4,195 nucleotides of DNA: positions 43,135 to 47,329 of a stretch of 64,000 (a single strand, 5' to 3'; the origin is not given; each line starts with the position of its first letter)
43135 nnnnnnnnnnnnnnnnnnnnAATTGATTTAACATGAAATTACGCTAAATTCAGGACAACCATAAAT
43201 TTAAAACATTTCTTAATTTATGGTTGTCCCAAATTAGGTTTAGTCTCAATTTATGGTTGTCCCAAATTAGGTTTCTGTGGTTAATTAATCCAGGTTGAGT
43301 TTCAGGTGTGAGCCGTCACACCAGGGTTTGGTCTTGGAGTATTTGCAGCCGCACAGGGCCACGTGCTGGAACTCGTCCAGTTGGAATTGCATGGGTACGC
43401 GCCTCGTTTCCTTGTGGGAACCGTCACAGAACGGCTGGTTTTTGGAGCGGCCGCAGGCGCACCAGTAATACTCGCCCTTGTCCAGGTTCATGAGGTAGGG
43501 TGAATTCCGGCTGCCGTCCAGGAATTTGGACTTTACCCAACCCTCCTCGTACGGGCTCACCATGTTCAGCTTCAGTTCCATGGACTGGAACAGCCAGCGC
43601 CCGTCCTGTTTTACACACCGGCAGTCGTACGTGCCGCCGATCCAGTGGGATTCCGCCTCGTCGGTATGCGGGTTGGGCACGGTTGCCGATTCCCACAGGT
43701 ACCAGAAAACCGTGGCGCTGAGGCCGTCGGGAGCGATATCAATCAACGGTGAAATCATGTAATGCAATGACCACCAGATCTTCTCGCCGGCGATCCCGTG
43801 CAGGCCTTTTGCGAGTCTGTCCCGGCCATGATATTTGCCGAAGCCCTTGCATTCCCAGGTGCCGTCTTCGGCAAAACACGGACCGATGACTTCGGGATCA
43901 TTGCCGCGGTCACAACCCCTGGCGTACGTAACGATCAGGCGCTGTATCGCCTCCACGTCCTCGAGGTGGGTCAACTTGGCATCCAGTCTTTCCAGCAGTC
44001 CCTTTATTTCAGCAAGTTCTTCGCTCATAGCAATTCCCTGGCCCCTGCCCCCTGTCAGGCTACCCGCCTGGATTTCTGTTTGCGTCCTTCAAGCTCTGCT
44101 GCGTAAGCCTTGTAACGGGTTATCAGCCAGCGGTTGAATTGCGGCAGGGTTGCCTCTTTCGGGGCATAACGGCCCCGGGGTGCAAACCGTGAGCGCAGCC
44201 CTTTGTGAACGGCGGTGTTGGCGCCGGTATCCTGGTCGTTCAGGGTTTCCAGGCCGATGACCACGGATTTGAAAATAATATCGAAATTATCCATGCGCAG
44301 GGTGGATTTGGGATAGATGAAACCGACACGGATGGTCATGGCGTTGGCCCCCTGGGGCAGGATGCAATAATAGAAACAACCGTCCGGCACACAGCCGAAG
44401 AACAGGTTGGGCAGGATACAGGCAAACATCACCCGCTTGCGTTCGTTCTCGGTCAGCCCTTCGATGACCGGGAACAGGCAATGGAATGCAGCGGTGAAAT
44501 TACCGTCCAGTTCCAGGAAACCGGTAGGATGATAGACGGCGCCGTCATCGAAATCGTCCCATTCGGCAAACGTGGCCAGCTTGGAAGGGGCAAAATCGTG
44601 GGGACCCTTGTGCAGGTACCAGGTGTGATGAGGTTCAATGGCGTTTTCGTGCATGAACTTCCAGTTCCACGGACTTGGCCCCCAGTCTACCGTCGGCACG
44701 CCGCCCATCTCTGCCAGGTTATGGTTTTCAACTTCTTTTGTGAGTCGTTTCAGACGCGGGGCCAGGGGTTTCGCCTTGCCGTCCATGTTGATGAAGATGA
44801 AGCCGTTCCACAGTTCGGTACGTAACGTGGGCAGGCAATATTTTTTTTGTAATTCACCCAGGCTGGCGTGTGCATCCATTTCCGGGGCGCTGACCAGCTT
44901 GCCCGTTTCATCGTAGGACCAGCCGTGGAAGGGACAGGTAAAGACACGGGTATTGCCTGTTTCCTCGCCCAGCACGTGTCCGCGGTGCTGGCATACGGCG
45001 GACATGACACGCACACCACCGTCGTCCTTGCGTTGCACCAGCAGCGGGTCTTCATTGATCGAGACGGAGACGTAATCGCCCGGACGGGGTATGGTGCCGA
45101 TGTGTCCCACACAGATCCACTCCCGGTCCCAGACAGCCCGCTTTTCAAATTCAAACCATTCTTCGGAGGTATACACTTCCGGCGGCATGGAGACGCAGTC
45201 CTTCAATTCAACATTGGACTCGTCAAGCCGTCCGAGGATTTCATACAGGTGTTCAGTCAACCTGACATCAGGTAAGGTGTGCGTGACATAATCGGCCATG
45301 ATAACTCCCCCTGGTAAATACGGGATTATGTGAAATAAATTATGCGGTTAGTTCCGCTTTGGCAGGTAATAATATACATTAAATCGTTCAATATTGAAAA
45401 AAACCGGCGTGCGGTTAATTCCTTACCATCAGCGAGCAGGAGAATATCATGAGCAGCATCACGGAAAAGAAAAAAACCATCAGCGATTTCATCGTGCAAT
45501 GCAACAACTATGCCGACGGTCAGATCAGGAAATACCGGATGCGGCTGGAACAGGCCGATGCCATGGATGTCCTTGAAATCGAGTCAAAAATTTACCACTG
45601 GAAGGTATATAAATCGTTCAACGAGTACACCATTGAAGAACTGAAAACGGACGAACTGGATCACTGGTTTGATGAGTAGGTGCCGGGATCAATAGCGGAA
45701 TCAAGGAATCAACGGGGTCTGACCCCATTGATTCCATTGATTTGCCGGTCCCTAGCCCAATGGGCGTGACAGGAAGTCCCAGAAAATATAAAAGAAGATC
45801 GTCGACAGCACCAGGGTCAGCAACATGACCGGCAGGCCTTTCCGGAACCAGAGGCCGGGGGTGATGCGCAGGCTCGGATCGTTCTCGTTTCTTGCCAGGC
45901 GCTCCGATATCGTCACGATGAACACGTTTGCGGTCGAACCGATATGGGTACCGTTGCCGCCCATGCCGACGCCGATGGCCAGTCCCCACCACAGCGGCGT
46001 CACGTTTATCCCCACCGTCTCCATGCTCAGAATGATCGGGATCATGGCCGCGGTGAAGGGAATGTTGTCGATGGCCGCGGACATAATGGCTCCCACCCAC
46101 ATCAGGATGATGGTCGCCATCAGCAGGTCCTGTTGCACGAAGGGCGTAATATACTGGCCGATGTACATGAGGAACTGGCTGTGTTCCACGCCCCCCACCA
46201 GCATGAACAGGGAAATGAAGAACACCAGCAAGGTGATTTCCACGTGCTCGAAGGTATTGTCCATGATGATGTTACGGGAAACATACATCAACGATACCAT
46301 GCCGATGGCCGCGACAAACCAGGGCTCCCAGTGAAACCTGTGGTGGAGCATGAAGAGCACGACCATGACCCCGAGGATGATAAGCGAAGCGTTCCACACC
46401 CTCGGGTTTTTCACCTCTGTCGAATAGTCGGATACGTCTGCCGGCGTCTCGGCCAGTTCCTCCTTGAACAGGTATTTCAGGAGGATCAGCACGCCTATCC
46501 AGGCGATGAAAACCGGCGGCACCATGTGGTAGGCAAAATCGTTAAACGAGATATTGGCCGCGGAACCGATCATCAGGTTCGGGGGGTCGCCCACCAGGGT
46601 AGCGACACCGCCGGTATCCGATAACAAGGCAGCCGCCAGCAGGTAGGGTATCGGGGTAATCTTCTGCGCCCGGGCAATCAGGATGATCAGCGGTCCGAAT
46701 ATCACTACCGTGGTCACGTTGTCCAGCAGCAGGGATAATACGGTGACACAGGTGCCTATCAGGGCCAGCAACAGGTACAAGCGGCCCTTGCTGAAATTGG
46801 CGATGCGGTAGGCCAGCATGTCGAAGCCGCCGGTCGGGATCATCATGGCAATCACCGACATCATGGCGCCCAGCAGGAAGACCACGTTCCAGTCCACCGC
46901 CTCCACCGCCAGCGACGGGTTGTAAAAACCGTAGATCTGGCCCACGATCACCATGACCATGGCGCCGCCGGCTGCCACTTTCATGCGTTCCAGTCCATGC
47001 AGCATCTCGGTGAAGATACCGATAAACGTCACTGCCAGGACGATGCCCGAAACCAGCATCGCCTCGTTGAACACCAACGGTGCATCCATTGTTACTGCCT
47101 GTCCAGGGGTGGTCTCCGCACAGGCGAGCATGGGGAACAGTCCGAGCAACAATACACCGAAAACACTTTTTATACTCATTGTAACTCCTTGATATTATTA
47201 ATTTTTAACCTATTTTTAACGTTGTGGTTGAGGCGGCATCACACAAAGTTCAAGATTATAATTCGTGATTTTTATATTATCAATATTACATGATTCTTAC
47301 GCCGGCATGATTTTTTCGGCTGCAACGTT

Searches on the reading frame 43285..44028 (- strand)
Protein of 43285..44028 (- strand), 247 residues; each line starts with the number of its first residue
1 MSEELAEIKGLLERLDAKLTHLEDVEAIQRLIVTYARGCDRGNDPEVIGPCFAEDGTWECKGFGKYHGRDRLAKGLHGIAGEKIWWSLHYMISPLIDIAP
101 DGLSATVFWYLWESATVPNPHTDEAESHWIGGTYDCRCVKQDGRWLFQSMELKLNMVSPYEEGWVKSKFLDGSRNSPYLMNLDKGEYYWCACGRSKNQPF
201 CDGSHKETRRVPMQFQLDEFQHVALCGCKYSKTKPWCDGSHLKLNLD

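Call 70: search_protein_families(library=pfam, proteins=[window:43285-44028:-], max_evalue=1e-8)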
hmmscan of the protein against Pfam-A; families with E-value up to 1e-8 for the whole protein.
window:43285-44028:- (247 aa): 2 families
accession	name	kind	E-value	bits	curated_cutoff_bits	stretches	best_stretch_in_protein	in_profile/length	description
PF13577.12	SnoaL_4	-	5.5e-23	81.8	24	1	21-150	2-125/126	SnoaL-like domain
PF09360.15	zf-CDGSH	-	2.1e-20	73.2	29.5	1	184-206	26-48/48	Iron-binding zinc finger CDGSH type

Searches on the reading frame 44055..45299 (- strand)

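Call 70: search_protein_families(library=pfam, proteins=[window:44055-45299:-], max_evalue=1e-8)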
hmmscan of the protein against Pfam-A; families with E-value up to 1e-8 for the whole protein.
window:44055-45299:- (414 aa): 2 families
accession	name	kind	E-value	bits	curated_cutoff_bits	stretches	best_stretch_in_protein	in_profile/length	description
PF00848.25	Ring_hydroxyl_A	-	1.1e-24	87.9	24.9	1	210-397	15-207/208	Ring hydroxylating alpha subunit (catalytic domain)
PF00355.32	Rieske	-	1.4e-20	73.4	20.3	1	60-144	1-84/88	Rieske [2Fe-2S] domain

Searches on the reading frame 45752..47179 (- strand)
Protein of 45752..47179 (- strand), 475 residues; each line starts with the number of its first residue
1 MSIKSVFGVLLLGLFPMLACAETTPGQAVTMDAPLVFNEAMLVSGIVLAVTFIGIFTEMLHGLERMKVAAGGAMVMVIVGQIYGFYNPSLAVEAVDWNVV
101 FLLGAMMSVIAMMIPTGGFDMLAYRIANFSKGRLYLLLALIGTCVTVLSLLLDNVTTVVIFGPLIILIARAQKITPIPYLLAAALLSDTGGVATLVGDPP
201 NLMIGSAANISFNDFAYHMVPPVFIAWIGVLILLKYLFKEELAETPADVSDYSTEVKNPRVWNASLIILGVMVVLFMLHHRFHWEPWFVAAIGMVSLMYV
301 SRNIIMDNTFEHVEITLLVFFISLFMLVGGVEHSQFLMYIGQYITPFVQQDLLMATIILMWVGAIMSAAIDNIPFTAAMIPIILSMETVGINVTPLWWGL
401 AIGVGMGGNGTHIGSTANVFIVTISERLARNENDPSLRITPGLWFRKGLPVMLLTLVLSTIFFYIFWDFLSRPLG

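Call 71: search_protein_families(library=pfam, proteins=[window:45752-47179:-], max_evalue=1e-8)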
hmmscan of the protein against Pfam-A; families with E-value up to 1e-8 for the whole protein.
window:45752-47179:- (475 aa): 2 families
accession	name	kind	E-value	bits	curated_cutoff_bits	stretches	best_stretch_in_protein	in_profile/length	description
PF03600.22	CitMHS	-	6.1e-68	229.8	31.9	1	59-403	8-336/336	Citrate transporter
PF02040.21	ArsB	-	2.4e-16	60.5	22.2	1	68-466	25-422/423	Arsenical pump membrane protein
